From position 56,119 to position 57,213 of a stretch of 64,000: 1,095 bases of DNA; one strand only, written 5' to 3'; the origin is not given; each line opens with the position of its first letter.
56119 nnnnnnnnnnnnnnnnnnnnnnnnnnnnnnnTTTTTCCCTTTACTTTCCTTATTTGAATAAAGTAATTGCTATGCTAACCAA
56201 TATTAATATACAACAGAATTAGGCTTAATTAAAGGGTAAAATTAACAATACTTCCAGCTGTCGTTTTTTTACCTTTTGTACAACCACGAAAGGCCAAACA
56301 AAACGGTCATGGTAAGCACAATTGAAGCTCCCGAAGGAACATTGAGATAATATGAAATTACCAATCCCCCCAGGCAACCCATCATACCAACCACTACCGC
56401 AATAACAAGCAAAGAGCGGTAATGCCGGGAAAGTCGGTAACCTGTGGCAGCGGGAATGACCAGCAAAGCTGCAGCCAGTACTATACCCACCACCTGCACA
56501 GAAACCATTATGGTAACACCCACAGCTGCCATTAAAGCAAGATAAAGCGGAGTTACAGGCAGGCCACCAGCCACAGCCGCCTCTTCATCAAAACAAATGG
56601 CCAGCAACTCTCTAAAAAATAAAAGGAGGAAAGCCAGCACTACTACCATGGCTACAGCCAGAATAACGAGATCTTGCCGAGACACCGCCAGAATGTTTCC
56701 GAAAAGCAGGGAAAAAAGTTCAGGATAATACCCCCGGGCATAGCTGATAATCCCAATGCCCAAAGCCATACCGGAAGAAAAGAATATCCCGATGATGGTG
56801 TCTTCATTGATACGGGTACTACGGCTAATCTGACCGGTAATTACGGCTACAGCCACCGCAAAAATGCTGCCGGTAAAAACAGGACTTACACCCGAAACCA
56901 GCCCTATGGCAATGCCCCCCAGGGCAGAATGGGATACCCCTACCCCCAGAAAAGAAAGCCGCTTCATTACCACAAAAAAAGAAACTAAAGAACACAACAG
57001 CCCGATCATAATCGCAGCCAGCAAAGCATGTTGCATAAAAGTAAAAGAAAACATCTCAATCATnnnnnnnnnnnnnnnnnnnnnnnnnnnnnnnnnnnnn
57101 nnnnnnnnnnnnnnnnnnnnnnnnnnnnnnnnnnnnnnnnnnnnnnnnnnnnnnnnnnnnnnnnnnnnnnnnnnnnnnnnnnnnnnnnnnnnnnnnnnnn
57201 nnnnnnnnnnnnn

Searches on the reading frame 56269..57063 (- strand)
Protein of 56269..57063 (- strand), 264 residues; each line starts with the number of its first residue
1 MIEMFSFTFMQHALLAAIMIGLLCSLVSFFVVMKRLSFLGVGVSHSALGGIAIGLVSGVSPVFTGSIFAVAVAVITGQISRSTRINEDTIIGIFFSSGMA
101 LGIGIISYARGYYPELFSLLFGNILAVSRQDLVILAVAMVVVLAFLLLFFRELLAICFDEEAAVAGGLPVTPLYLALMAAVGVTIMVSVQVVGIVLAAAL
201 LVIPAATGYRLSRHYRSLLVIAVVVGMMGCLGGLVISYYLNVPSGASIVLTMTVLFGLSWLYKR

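Call 31: find_homologous_proteins(query=window:56269-57063:-)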
Query window:56269-57063:- (264 aa): 1400 proteins with E <= 0.001 among 8000 candidates; the best 120 are listed.
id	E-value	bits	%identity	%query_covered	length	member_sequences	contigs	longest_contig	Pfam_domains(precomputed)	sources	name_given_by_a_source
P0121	2.2e-148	511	98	100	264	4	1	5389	PF01032.24,PF00950.23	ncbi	-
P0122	6.0e-132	457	87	100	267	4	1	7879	PF01032.24,PF00950.23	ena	-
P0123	4.8e-116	405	76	100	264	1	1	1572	PF01032.24,PF00950.23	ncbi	-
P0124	7.2e-114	398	76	100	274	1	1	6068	PF00950.23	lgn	-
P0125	2.0e-112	393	76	100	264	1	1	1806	PF00950.23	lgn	-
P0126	5.3e-99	349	64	99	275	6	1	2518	PF00950.23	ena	-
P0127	1.1e-98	348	64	100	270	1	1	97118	PF00950.23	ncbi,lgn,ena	-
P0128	1.2e-98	348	65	97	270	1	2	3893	PF00950.23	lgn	-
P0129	2.8e-98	347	63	100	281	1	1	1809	PF00950.23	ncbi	-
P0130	3.9e-98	346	65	100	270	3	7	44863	PF00950.23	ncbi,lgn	-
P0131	6.4e-98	346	64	100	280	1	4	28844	PF00950.23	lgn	-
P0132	1.5e-97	344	65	98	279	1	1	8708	PF00950.23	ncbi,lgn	-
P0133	1.9e-97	344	65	97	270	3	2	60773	PF00950.23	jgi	-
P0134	3.5e-97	343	63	100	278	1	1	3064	PF00950.23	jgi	-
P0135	4.7e-97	343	63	100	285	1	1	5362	PF00950.23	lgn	-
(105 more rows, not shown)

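Call 32: find_encoding_contigs(protein=P0122, flank=3000)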
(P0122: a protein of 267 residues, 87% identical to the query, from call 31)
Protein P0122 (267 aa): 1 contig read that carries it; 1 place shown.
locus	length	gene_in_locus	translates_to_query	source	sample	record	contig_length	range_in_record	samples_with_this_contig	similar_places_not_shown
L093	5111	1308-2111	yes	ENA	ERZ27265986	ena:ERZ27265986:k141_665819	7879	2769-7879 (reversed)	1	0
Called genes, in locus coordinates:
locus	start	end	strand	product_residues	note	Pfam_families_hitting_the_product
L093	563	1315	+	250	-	PF00005:ABC_tran, PF13304:AAA_21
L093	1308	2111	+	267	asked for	PF00950:ABC-3, PF01032:FecCD (weak)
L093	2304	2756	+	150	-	PF01475:FUR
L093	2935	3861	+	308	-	PF01297:ZnuA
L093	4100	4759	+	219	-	PF00005:ABC_tran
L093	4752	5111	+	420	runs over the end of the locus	PF12704:MacB_PCD, PF02687:FtsX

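Call 33: find_encoding_contigs(protein=P0123, flank=3000)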
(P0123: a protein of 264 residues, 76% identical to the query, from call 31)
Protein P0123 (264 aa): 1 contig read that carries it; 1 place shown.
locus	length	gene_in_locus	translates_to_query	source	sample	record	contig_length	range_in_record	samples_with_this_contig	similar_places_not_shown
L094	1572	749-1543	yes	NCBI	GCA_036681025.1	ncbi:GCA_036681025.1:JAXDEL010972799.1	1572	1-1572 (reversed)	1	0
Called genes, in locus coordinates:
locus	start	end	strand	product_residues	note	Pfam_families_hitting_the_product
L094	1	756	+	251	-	?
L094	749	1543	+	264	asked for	PF00950:ABC-3, PF01032:FecCD (weak)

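Call 41: search_protein_families(library=ncbifam, proteins=[window:56269-57063:-])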
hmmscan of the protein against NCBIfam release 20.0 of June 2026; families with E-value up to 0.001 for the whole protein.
window:56269-57063:- (264 aa): 4 families
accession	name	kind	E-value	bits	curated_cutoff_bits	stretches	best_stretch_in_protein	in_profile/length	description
NF040871.1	AztB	equivalog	1.2e-56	192.3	280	1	1-251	3-253/254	zinc ABC transporter permease AztB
TIGR03770.1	anch_rpt_perm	equivalog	2.5e-52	178.3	296.8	1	7-262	14-269/270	anchored repeat-type ABC transporter permease subunit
NF040927.1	ABC_perm_SloB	subfamily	7.1e-46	157.2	460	1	4-261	6-262/271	metal ABC transporter permease subunit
NF007089.0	PRK09543.1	equivalog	6.4e-39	134.1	284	1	13-262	8-257/261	zinc ABC transporter permease subunit ZnuB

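Call 52: list_cluster_members(proteins=[P0121, P0122, P0002, P0001])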
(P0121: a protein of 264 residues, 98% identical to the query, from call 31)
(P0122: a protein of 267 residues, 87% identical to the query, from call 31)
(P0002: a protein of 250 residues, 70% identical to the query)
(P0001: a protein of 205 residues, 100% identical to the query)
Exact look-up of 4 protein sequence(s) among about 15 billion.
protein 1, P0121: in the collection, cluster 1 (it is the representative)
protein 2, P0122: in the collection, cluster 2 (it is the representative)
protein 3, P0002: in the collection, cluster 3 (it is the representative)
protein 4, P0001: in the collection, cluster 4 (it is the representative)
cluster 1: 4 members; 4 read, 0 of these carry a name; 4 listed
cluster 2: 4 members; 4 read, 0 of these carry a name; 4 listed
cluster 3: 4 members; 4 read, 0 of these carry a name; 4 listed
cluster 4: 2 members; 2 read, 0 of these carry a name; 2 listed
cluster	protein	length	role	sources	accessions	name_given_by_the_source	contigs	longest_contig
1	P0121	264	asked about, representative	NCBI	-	-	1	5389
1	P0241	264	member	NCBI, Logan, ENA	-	-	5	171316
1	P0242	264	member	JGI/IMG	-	-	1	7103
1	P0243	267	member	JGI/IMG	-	-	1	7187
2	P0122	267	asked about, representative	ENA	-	-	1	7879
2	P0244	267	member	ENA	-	-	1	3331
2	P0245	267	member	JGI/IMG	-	-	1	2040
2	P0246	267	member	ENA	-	-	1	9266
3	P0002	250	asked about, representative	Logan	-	-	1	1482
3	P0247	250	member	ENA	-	-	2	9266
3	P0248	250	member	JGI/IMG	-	-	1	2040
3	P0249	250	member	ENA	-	-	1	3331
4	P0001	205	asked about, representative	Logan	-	-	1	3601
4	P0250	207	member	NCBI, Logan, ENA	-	-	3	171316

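Call 53: find_encoding_contigs(protein=P0242, flank=2500)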
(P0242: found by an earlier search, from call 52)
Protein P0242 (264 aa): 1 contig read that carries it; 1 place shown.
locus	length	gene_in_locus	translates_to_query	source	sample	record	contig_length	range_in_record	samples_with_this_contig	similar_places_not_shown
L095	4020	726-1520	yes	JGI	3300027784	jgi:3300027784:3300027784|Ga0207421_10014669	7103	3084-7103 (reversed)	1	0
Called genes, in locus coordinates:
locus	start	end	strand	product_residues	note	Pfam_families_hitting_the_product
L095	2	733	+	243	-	?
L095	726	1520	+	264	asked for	PF00950:ABC-3, PF01032:FecCD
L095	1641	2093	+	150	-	PF01475:FUR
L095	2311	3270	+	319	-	PF01297:ZnuA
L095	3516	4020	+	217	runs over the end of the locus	PF00005:ABC_tran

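Call 54: find_encoding_contigs(protein=P0243, flank=2500)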
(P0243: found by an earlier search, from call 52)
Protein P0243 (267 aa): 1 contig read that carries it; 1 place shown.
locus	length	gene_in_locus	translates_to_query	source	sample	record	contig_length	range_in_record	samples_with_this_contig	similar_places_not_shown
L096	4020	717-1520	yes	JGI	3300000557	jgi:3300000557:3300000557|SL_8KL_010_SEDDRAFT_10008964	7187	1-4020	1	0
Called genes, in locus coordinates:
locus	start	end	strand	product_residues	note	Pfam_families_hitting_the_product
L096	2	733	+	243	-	?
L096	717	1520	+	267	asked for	PF00950:ABC-3, PF01032:FecCD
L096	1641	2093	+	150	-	PF01475:FUR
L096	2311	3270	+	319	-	-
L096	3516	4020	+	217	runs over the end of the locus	PF00005:ABC_tran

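Call 55: find_encoding_contigs(protein=P0241, flank=2500)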
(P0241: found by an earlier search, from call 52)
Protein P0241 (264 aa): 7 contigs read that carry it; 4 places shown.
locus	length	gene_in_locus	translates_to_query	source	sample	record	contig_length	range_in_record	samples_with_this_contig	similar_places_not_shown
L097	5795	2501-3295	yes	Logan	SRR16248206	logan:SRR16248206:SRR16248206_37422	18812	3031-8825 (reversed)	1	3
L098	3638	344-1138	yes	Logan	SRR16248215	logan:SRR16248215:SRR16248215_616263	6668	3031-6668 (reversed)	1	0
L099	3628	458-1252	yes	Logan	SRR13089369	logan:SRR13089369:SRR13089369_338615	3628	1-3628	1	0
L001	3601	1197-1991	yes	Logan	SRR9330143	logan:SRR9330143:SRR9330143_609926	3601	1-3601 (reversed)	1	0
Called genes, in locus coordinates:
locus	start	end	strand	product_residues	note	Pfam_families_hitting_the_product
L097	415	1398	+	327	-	-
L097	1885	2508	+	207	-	PF00005:ABC_tran, PF13304:AAA_21 (weak)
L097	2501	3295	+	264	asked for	PF00950:ABC-3, PF01032:FecCD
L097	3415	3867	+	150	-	PF01475:FUR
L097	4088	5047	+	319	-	PF01297:ZnuA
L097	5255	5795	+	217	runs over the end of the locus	PF00005:ABC_tran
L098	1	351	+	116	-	?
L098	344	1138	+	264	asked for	PF00950:ABC-3, PF01032:FecCD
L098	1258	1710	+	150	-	PF01475:FUR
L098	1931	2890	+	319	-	PF01297:ZnuA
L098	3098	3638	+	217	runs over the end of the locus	PF00005:ABC_tran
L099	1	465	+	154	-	?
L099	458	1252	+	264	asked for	PF00950:ABC-3, PF01032:FecCD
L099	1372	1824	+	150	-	PF01475:FUR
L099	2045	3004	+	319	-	PF01297:ZnuA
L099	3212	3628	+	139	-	?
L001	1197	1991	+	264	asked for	PF00950:ABC-3, PF01032:FecCD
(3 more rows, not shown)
